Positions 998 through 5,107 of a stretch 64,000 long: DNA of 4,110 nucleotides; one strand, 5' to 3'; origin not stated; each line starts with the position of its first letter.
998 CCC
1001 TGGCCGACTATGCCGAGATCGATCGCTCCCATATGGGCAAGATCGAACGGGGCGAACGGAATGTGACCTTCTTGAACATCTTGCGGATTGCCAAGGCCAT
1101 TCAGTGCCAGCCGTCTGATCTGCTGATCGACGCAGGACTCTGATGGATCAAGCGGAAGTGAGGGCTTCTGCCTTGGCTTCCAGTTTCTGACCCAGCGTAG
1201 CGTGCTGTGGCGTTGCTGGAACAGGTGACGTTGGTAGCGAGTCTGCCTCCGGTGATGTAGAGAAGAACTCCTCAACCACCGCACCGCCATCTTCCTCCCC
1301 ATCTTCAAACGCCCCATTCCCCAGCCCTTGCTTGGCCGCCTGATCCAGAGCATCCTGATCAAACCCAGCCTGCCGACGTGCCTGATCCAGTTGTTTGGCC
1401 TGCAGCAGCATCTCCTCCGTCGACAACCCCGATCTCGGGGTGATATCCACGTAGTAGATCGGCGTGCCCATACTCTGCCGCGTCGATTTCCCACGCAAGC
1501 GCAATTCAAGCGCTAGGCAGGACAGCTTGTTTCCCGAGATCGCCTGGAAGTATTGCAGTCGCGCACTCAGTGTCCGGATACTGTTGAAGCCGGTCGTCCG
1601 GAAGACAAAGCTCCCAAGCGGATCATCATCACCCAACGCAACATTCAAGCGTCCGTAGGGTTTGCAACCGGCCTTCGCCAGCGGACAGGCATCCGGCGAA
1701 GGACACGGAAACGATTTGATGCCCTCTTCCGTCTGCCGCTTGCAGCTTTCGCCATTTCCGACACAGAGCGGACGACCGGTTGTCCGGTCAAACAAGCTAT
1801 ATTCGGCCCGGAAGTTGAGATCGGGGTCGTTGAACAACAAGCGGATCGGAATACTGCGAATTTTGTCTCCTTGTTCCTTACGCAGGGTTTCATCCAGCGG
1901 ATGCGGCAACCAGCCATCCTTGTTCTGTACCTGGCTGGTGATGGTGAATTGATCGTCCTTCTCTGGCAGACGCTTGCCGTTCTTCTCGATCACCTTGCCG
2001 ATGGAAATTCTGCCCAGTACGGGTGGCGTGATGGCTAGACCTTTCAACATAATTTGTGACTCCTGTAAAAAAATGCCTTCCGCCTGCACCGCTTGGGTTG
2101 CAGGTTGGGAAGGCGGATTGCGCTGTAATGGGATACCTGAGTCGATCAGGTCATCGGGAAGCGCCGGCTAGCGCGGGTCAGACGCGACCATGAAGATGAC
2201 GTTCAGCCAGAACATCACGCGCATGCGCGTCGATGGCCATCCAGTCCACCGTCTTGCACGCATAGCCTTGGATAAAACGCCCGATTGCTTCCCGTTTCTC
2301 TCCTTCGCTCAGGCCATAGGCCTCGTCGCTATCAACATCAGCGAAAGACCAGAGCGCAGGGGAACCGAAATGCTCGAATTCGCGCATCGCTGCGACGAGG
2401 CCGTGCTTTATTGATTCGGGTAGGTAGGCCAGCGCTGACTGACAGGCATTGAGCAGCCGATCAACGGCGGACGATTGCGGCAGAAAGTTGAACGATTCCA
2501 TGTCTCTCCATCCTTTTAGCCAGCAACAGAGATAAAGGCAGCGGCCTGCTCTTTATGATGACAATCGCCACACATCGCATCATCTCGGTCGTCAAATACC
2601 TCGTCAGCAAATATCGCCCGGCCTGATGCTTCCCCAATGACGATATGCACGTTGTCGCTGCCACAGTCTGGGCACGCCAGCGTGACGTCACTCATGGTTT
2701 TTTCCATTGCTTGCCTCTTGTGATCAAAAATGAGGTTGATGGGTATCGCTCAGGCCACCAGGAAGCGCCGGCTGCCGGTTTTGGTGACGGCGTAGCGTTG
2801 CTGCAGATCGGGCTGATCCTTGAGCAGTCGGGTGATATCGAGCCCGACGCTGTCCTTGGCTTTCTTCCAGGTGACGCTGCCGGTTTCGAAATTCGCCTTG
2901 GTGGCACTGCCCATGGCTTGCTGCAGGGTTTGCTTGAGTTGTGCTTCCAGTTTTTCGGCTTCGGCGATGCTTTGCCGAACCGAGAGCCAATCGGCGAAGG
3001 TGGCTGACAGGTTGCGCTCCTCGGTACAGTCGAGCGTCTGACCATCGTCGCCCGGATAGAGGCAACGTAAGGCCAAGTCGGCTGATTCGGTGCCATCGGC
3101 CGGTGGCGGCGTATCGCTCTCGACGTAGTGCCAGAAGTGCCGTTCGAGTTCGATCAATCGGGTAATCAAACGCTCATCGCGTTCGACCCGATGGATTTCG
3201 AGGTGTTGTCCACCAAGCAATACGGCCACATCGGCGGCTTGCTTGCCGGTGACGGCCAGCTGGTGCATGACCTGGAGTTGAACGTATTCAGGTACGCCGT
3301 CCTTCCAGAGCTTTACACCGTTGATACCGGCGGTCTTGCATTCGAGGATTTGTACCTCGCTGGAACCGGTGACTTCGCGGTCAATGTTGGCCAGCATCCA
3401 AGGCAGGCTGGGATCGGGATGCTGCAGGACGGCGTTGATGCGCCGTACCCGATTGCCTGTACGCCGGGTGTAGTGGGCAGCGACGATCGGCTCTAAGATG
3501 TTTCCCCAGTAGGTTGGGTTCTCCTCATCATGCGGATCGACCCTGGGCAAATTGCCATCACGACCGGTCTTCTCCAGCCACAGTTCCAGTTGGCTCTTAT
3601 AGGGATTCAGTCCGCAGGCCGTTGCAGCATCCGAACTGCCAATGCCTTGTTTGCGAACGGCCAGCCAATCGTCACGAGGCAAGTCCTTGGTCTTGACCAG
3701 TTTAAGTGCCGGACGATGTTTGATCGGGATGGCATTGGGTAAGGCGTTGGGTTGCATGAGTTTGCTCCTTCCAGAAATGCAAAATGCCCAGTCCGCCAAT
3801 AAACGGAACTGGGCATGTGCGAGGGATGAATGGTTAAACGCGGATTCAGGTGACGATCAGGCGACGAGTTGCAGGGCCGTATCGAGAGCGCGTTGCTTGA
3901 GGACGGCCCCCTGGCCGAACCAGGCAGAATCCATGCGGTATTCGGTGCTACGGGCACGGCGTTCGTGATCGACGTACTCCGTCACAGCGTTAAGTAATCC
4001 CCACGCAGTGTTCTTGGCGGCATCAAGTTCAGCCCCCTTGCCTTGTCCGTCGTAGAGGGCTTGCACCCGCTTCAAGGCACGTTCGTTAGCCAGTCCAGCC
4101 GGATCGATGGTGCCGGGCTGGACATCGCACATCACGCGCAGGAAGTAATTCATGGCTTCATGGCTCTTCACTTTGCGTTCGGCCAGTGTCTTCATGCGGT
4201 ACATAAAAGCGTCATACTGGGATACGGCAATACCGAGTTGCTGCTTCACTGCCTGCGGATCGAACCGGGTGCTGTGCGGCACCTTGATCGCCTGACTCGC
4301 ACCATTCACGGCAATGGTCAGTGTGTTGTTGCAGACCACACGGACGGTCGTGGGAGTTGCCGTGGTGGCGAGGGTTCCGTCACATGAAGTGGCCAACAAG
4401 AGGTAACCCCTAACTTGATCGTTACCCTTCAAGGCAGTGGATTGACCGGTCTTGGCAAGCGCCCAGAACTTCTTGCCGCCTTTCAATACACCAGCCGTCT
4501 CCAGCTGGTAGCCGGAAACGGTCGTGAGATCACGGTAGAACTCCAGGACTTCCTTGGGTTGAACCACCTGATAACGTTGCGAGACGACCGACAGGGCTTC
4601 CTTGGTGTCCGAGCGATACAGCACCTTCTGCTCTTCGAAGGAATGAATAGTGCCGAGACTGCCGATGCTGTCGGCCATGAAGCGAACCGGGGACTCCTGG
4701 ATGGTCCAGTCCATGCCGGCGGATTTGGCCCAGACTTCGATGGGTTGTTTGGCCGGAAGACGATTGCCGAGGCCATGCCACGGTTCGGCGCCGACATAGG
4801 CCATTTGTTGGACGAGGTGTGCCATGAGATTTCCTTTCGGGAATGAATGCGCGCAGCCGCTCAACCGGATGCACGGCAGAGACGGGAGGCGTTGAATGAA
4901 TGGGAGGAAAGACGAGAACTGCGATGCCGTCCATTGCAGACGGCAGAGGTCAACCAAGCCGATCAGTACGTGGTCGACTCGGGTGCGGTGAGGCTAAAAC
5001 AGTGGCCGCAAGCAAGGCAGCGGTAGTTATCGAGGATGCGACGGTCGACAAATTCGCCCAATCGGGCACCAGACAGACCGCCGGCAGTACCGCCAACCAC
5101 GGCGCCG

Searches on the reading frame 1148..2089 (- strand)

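Call 6: search_protein_families(library=pfam, proteins=[window:1148-2089:-], max_evalue=0.001)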
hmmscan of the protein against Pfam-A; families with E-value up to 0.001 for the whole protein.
window:1148-2089:- (313 aa): 1 family
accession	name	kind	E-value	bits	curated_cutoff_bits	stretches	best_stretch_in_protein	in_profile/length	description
PF18897.5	Gp3-like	-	2.5e-44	151.9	23.6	1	25-218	1-190/191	Recombination directionality factor-like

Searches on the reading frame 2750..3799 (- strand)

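Call 6: search_protein_families(library=pfam, proteins=[window:2750-3799:-], max_evalue=0.001)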
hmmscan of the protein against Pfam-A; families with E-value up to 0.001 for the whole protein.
window:2750-3799:- (349 aa): 1 family
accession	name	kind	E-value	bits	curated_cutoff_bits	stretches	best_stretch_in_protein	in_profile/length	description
PF09588.16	YqaJ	-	8.4e-47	159.6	22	1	44-187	1-150/150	YqaJ-like viral recombinase domain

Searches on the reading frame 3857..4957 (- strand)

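Call 6: search_protein_families(library=pfam, proteins=[window:3857-4957:-], max_evalue=0.001)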
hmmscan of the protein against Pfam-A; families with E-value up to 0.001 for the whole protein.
window:3857-4957:- (366 aa): 1 family
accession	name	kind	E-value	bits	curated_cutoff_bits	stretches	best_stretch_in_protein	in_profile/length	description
PF06067.16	DUF932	-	1.1e-71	241.7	23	1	121-346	1-227/227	Domain of unknown function (DUF932)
